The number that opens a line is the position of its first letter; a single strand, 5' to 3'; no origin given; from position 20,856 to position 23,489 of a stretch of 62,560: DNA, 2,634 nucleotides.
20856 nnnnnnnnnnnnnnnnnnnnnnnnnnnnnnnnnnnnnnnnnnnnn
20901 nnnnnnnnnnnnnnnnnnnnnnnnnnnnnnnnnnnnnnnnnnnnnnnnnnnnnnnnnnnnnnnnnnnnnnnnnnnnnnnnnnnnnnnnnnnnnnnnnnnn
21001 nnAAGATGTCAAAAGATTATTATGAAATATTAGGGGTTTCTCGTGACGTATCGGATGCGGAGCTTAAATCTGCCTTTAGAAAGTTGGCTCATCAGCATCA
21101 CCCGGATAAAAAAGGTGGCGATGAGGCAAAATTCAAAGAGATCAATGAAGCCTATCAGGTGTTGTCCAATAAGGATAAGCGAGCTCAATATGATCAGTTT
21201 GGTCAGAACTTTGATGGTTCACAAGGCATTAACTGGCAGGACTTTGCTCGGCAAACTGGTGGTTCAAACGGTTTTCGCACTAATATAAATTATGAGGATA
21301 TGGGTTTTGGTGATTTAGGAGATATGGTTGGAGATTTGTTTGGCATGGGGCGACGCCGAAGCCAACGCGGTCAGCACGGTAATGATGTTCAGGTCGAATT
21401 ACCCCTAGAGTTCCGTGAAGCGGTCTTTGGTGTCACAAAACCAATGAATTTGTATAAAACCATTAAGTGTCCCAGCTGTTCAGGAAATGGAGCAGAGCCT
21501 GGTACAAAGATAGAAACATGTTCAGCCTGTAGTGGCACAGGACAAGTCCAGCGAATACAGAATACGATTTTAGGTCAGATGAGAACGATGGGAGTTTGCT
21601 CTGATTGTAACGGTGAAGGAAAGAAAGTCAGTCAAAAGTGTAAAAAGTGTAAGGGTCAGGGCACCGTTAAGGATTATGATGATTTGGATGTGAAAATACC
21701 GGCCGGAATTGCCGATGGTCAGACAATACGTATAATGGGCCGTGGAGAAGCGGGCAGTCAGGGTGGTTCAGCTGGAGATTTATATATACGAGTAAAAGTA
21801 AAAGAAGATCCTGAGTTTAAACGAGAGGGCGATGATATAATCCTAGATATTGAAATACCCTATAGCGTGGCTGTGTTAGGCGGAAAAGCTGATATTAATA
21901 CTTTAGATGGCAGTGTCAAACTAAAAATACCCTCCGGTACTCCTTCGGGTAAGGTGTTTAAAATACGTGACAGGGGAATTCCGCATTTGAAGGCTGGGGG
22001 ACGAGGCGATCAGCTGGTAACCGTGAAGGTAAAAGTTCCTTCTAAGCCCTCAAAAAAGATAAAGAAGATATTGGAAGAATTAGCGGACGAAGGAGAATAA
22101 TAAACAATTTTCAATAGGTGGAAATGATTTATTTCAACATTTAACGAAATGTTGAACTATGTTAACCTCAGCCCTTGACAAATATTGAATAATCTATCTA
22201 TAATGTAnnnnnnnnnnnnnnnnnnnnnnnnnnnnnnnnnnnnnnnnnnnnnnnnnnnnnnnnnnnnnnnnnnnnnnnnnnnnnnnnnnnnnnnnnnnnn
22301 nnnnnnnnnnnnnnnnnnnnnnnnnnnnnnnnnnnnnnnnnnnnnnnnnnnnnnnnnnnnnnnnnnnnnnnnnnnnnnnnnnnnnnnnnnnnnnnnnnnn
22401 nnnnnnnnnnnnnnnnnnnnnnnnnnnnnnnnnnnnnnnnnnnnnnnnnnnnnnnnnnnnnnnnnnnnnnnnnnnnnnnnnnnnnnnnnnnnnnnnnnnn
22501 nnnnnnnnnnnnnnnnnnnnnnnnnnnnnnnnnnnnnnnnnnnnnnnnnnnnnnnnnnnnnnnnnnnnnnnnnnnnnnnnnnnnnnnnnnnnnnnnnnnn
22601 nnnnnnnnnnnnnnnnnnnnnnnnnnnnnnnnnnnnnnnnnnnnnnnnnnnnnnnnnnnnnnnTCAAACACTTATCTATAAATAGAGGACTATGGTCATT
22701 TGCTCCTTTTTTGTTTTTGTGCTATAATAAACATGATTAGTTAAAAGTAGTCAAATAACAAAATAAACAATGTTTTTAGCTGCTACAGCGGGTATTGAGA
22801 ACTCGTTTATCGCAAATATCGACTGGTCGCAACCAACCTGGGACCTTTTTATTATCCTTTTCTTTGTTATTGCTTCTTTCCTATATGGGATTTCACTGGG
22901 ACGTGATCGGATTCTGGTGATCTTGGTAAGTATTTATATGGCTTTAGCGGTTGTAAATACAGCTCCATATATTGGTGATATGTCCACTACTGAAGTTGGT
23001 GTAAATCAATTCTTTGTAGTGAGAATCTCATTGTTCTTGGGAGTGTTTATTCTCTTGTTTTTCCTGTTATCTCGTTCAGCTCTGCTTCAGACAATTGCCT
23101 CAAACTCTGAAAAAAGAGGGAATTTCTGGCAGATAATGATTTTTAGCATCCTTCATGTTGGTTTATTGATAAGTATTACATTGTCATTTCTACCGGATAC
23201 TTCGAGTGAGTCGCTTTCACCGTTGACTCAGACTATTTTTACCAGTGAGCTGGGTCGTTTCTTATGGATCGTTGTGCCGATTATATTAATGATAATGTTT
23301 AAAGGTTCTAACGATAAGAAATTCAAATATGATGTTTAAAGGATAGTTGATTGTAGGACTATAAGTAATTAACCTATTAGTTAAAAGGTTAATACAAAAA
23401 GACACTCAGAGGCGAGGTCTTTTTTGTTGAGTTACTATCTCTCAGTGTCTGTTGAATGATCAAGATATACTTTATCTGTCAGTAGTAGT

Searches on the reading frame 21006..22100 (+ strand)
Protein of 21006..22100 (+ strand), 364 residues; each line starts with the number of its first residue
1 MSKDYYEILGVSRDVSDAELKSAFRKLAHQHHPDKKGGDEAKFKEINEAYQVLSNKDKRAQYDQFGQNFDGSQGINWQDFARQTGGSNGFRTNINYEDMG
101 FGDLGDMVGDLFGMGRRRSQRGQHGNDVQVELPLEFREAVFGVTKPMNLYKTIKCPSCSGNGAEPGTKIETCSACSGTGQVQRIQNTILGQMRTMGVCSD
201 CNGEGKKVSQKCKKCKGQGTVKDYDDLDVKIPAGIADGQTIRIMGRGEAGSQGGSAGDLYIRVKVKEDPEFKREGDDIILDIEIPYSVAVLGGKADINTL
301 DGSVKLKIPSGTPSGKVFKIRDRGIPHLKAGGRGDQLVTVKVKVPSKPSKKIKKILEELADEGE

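Call 10: search_protein_families(library=ncbifam, proteins=[window:21006-22100:+])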
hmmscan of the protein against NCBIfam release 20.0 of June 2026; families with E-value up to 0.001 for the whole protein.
window:21006-22100:+ (364 aa): 15 families
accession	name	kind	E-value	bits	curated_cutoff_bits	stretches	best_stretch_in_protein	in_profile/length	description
TIGR02349.1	DnaJ_bact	equivalog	3.9e-122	408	377.2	1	4-362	1-353/354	molecular chaperone DnaJ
NF008035.0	PRK10767.1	subfamily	1.2e-110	370.1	338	1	2-361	3-346/374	molecular chaperone DnaJ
NF010894.0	PRK14301.1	equivalog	3.8e-103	345.3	548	1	2-361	3-349/373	chaperone protein DnaJ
NF010874.0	PRK14281.1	equivalog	9.9e-95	317.9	619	1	1-361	1-371/397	chaperone protein DnaJ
NF010872.0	PRK14279.1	equivalog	1.8e-93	313.8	556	1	2-359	8-375/394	molecular chaperone DnaJ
NF010871.0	PRK14278.1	equivalog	9.1e-91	304.5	502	1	1-362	1-350/378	molecular chaperone DnaJ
NF010885.0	PRK14292.1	equivalog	1e-82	278.1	585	1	3-361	2-347/371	chaperone protein DnaJ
NF010892.0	PRK14299.1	equivalog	4.5e-58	196.8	392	2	226-361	157-285/291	chaperone protein DnaJ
NF037946.1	terminal_TopJ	equivalog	7e-50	170.3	300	2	3-76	5-78/810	terminal organelle assembly protein TopJ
NF007618.0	PRK10266.1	equivalog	1.4e-44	152.8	403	2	226-361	159-292/306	curved DNA-binding protein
TIGR03835.1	termin_org_DnaJ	equivalog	5e-27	94.7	512.25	1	3-76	2-75/871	terminal organelle assembly protein TopJ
NF050028.1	CldAdptActJ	equivalog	2.1e-07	31.3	150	1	4-62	3-69/93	cold adaptation protein ActJcold adaptation protein ActJ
NF058604.1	RtpA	equivalog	2.2e-07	30.9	65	1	198-221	12-35/50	anti-TRAP protein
NF006948.0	PRK09430.1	equivalog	1.1e-06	28.4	162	1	4-35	201-232/267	co-chaperone DjlA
TIGR00714.1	hscB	equivalog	0.00069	19.7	46.75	0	18-62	6-56/156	Fe-S protein assembly co-chaperone HscB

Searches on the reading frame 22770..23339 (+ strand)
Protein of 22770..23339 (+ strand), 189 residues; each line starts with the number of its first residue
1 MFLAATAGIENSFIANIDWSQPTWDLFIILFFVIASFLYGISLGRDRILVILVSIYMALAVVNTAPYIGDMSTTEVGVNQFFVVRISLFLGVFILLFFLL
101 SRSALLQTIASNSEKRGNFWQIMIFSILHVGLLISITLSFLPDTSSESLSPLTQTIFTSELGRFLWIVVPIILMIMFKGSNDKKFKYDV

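Call 12: search_protein_families(library=pfam, proteins=[window:22770-23339:+], max_evalue=0.01)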
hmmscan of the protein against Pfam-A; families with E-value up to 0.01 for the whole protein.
window:22770-23339:+ (189 aa): 1 family
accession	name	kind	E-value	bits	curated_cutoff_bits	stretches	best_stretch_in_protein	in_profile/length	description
PF19529.4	DUF6057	-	0.004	16.5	29.8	1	23-177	98-250/569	Family of unknown function (DUF6057)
